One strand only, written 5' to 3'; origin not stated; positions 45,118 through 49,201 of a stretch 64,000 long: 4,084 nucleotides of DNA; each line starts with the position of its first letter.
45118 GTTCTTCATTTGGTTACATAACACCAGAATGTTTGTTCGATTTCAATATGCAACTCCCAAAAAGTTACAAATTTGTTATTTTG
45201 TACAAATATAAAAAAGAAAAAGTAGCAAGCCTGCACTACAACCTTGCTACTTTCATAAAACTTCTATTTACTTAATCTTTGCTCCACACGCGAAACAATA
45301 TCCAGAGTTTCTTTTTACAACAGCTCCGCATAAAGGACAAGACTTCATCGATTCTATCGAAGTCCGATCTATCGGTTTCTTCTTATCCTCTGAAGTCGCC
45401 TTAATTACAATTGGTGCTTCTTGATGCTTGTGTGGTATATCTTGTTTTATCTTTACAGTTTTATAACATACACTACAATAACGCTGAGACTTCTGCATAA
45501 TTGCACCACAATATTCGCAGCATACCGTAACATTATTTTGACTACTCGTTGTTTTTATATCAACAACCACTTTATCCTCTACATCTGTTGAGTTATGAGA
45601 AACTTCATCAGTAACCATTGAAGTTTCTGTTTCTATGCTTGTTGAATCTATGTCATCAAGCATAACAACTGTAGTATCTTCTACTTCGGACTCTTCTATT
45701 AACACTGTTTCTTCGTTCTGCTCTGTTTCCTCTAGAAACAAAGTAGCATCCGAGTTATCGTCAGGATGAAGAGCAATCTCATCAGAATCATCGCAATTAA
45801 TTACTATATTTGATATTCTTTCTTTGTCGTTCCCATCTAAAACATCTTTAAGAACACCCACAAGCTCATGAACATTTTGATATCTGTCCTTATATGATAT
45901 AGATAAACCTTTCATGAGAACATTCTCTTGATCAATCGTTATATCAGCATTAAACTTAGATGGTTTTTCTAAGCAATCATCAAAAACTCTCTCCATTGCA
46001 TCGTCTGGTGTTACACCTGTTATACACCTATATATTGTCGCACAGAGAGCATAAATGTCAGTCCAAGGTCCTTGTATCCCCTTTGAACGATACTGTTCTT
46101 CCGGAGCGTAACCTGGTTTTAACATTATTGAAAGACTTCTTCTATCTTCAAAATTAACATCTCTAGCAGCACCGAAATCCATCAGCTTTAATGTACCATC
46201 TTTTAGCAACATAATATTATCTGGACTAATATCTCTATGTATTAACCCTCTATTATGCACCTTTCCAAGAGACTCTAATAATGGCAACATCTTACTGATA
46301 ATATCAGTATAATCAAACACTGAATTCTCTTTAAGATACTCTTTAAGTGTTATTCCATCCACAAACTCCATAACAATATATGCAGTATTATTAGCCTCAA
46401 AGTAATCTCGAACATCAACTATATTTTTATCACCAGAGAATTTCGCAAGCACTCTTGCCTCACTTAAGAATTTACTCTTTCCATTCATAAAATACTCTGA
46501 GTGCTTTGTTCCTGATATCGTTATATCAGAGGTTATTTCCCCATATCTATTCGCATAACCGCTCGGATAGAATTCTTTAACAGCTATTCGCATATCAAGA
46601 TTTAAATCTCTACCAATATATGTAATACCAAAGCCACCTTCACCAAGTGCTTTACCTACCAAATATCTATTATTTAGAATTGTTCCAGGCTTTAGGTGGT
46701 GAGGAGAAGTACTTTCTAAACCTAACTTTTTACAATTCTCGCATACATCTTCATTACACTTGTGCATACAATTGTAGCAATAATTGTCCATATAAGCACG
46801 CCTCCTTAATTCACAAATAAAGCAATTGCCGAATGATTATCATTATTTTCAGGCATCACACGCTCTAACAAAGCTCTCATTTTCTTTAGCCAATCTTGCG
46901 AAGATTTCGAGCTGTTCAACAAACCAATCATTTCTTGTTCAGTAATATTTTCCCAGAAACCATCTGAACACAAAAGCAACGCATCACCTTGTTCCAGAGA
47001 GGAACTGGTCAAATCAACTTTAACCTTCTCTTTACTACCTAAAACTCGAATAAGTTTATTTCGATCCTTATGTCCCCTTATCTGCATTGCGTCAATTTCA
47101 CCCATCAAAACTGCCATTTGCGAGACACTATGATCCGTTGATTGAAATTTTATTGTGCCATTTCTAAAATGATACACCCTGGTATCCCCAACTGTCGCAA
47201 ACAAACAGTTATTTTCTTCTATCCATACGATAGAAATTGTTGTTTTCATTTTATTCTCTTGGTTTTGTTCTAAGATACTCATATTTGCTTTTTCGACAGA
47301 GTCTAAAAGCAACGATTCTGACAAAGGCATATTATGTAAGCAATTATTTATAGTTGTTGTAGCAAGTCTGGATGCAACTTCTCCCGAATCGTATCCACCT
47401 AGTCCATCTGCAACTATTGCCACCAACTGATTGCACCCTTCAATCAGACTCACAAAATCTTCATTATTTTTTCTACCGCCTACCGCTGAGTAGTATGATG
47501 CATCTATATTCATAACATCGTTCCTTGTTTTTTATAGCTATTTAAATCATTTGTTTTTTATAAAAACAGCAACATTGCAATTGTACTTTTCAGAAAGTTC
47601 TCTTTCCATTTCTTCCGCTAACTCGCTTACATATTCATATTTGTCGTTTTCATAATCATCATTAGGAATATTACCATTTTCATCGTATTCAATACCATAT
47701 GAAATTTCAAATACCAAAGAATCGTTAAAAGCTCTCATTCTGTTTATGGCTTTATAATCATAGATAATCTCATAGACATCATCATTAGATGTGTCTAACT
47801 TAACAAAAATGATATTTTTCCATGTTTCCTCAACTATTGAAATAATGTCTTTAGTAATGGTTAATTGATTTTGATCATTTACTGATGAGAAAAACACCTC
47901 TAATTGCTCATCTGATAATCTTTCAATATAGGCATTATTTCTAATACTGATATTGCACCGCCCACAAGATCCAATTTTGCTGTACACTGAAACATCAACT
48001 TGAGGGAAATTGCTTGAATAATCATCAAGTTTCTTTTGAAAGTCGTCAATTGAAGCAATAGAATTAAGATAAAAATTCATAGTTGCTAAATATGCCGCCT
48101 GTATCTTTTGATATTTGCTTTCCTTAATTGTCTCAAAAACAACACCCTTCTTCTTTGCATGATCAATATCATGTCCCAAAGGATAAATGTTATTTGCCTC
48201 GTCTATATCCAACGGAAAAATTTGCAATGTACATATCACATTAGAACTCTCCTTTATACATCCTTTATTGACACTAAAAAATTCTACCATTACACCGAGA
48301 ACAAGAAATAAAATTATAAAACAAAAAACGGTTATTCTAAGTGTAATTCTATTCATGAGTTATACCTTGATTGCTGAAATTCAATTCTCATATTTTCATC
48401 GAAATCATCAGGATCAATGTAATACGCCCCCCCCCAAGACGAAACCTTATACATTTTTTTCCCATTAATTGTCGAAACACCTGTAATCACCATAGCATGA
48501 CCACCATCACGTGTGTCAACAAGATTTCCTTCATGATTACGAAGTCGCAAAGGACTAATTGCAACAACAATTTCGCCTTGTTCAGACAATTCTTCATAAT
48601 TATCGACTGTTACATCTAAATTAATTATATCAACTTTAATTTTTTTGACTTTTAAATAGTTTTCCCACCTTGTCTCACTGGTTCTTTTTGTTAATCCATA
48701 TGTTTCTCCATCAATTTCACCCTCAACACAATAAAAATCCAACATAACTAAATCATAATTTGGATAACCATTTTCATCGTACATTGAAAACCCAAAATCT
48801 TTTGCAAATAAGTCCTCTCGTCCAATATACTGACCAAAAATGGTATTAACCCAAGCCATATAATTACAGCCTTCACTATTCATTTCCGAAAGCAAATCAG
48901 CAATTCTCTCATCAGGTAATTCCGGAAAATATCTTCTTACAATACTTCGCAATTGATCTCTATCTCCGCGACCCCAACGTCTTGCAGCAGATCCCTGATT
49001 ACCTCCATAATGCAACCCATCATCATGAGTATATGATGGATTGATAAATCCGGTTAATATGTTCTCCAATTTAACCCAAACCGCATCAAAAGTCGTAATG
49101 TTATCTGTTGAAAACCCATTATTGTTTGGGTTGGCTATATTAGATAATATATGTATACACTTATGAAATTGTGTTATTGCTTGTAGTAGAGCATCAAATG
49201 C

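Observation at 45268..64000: Non-canonical T7SSb-like secretion locus with no recognisable EsaA/EssA/EssB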

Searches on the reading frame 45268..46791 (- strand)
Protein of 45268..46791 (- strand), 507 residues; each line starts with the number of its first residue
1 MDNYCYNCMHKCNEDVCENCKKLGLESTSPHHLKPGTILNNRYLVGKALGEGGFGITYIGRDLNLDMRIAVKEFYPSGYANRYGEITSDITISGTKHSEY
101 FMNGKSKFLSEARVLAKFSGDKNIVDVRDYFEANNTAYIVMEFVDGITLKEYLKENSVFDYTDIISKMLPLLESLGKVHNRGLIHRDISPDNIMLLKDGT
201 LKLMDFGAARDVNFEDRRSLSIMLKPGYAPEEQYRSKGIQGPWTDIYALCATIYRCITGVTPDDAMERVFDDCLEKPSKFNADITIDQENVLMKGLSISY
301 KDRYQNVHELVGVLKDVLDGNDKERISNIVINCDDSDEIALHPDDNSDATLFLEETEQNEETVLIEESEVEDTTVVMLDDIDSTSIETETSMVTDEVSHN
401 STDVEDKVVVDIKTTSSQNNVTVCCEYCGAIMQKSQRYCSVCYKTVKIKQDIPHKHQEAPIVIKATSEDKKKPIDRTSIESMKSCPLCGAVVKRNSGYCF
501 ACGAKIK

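Call 5: search_protein_families(library=pfam, proteins=[window:45268-46791:-], max_evalue=0.1)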
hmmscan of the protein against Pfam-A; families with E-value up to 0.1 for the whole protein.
window:45268-46791:- (507 aa): 9 families
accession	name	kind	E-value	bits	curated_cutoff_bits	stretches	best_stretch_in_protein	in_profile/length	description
PF00069.31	Pkinase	-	2.3e-32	112.9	31.7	1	45-327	3-253/263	Protein kinase domain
PF07714.23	PK_Tyr_Ser-Thr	-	2.1e-17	63.7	23.1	1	103-262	43-204/258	Protein tyrosine and serine/threonine kinase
PF03109.22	ABC1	-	1.2e-09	38.2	22.9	1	132-225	138-230/244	ABC1 atypical kinase-like domain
PF12773.13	DZR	-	2.6e-06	27.9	27.3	1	425-503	1-45/45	Double zinc ribbon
PF01163.29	RIO1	-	0.00091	19.3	22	1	136-211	80-153/187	RIO domain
PF13248.11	Zn_ribbon_3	-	0.00093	19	27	1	481-506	1-26/26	zinc-ribbon domain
PF14531.12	Kinase-like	-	0.0024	17.6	25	1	177-239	160-218/289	Kinase-like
PF01636.29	APH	-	0.019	15.2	23.2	0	178-208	165-196/239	Phosphotransferase enzyme family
PF13240.11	Zn_Ribbon_1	-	0.021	15.1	25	1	485-505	2-22/23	zinc-ribbon domain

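Call 7: search_protein_families(library=ncbifam, proteins=[window:45268-46791:-], max_evalue=0.1)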
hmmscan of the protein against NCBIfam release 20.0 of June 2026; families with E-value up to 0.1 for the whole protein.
window:45268-46791:- (507 aa): 25 families
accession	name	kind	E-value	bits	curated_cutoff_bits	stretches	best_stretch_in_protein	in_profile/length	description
NF033483.0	PknB_PASTA_kin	equivalog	5.1e-50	171.1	450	2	106-382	52-308/563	Stk1 family PASTA domain-containing Ser/Thr kinase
NF047741.1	antiphage_MADS6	equivalog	5.2e-33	114.4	460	2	107-327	241-470/612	methylation-associated defense system protein kinase MAD6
NF038150.1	lanthi_synth_IV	equivalog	3.3e-25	88.6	650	1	108-264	239-397/851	class IV lanthionine synthetase LanL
NF038151.1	lanthi_synth_III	equivalog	4.7e-20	71.6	575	1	110-265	272-431/833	class III lanthionine synthetase LanKC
NF052427.1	StpK7MSMEG_1200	equivalog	1.1e-19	70.4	900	1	105-320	51-271/601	serine/threonine protein kinase StpK7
NF009651.0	PRK13184.1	equivalog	3.3e-17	61.7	839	1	102-323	43-296/932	serine/threonine-protein kinase PknD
TIGR03903.1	TOMM_kin_cyc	equivalog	5.1e-16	57.7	705.75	1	107-260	24-186/1267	TOMM system kinase/cyclase fusion protein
NF011464.0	PRK14879.1-7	equivalog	9.3e-11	41.9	246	1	106-210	51-150/221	Kae1-associated kinase Bud32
TIGR03724.2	arch_bud32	equivalog_domain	5.8e-10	39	125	1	134-212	65-134/193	KEOPS complex kinase/ATPase Bud32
NF033442.0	BREX_PglW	equivalog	1.4e-09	36.2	990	1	107-209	554-660/1391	BREX system serine/threonine kinase PglW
NF043056.1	T4SS_LegK1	equivalog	2.6e-09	36.2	550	1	133-407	150-425/516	Dot/Icm T4SS effector kinase LegK1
NF058632.1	SerThrKinPrkT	equivalog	3.2e-09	36.2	280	1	123-207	79-163/322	serine/threonine protein kinase PrkT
NF011460.0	PRK14879.1-1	equivalog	6.2e-09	35.3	199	1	109-216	59-165/232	Kae1-associated kinase Bud32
NF011463.0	PRK14879.1-4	equivalog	6.2e-08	32.3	188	1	109-210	66-161/237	Kae1-associated kinase Bud32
TIGR01982.1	UbiB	equivalog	6.8e-08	31.5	487.55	1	128-225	223-319/436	2-polyprenylphenol 6-hydroxylase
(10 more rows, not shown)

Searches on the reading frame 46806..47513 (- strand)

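Call 5: search_protein_families(library=pfam, proteins=[window:46806-47513:-], max_evalue=0.1)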
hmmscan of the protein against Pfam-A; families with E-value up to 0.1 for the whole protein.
window:46806-47513:- (235 aa): 4 families
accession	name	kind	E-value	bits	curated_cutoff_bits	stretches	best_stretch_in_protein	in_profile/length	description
PF13672.11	PP2C_2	-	6.6e-15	55.7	24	1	13-216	8-192/209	Protein phosphatase 2C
PF00481.26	PP2C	-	3.1e-08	34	20.3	2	35-132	40-144/255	Protein phosphatase 2C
PF07228.17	SpoIIE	-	5.3e-07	30.2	25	1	32-218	7-171/192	Stage II sporulation protein E (SpoIIE)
PF23390.1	Beta-prop_WDR35_2nd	-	0.033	13.5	27.1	1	48-119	210-277/321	WDR35 second beta-propeller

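Call 7: search_protein_families(library=ncbifam, proteins=[window:46806-47513:-], max_evalue=0.1)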
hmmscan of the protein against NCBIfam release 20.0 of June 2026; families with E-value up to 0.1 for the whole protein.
window:46806-47513:- (235 aa): 3 families
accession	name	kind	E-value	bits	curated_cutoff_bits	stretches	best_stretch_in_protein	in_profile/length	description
NF033484.1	Stp1_PP2C_phos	equivalog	9.1e-49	166.1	230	1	14-229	8-228/232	Stp1/IreP family PP2C-type Ser/Thr phosphatase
NF011149.0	PRK14559.1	equivalog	9.7e-22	77.5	374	1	31-210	413-609/642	serine/threonine phosphatase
TIGR02865.1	spore_II_E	equivalog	0.0021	16.2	490.8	1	158-194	679-715/764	stage II sporulation protein E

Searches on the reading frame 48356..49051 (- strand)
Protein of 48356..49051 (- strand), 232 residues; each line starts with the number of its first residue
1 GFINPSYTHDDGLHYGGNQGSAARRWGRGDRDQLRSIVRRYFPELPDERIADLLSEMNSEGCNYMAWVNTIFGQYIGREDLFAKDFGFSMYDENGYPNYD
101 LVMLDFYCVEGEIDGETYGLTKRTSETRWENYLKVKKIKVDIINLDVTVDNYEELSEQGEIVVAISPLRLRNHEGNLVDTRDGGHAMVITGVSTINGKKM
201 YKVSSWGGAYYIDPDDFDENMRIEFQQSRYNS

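Call 87: find_homologous_proteins(query=window:48356-49051:-, max_evalue=0.001)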
Query window:48356-49051:- (232 aa): 35 proteins with E <= 0.001 among 261 candidates.
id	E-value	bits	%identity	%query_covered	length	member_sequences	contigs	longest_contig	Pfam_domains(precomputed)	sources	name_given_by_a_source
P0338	1.2e-155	534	100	100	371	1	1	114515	-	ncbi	-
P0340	1.6e-120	419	75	100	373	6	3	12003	-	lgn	-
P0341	1.9e-117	409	75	100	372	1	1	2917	-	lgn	-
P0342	5.0e-112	391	75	98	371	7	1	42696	-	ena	-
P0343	3.6e-110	385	73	98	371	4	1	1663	-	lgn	-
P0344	2.8e-107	376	71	99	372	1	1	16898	-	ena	-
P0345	1.0e-102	361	70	98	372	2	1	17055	-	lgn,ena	-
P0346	2.0e-102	360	69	98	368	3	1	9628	-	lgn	-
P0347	6.6e-102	358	68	100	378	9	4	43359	-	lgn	-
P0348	2.6e-99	350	68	96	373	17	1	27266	-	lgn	-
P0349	6.4e-98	345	68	96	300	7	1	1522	-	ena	-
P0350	6.5e-97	342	64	98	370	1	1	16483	-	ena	-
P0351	8.5e-97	342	63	99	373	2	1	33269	-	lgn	-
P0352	3.9e-96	339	67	96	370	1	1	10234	-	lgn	-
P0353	2.9e-87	310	60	99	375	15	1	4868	-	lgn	-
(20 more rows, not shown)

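Call 89: search_solved_structures(query=A4, max_evalue=5)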
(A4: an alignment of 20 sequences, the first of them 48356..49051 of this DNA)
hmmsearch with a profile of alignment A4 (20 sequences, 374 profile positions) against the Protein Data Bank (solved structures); distinct sequences matched with E-value up to 5: 11.
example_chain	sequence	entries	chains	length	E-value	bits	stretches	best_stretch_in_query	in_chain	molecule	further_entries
1eq1_A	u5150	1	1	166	0.098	15.4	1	3-140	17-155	APOLIPOPHORIN-III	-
5eqz_A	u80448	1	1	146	0.22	14.2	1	15-93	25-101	Rev protein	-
8fo0_A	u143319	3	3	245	0.25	14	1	242-290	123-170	Pyruvate formate-lyase 1-activating enzyme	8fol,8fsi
1orj_A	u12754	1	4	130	0.43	13.2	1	12-97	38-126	flagellar protein FliS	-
1ory_A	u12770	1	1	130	0.44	13.2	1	12-97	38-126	flagellar protein FliS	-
8a3k_UNK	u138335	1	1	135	0.5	13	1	47-124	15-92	sc-apCC-4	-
9nzg_A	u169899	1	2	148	2.1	11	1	31-158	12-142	De novo designed protein, EPIC Q51N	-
8w6e_A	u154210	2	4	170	2.2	10.9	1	11-114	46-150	HBC599 in complex with wFAP1.1 | wFAP1.1 structure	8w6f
9nze_A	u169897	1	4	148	2.7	10.6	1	48-158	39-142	De novo designed protein, EPIC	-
9mw6_A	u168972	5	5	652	2.8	10.6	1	19-125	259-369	AncD1D2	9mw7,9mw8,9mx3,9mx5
3g6b_A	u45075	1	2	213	4.2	10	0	33-107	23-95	Methyl-accepting chemotaxis protein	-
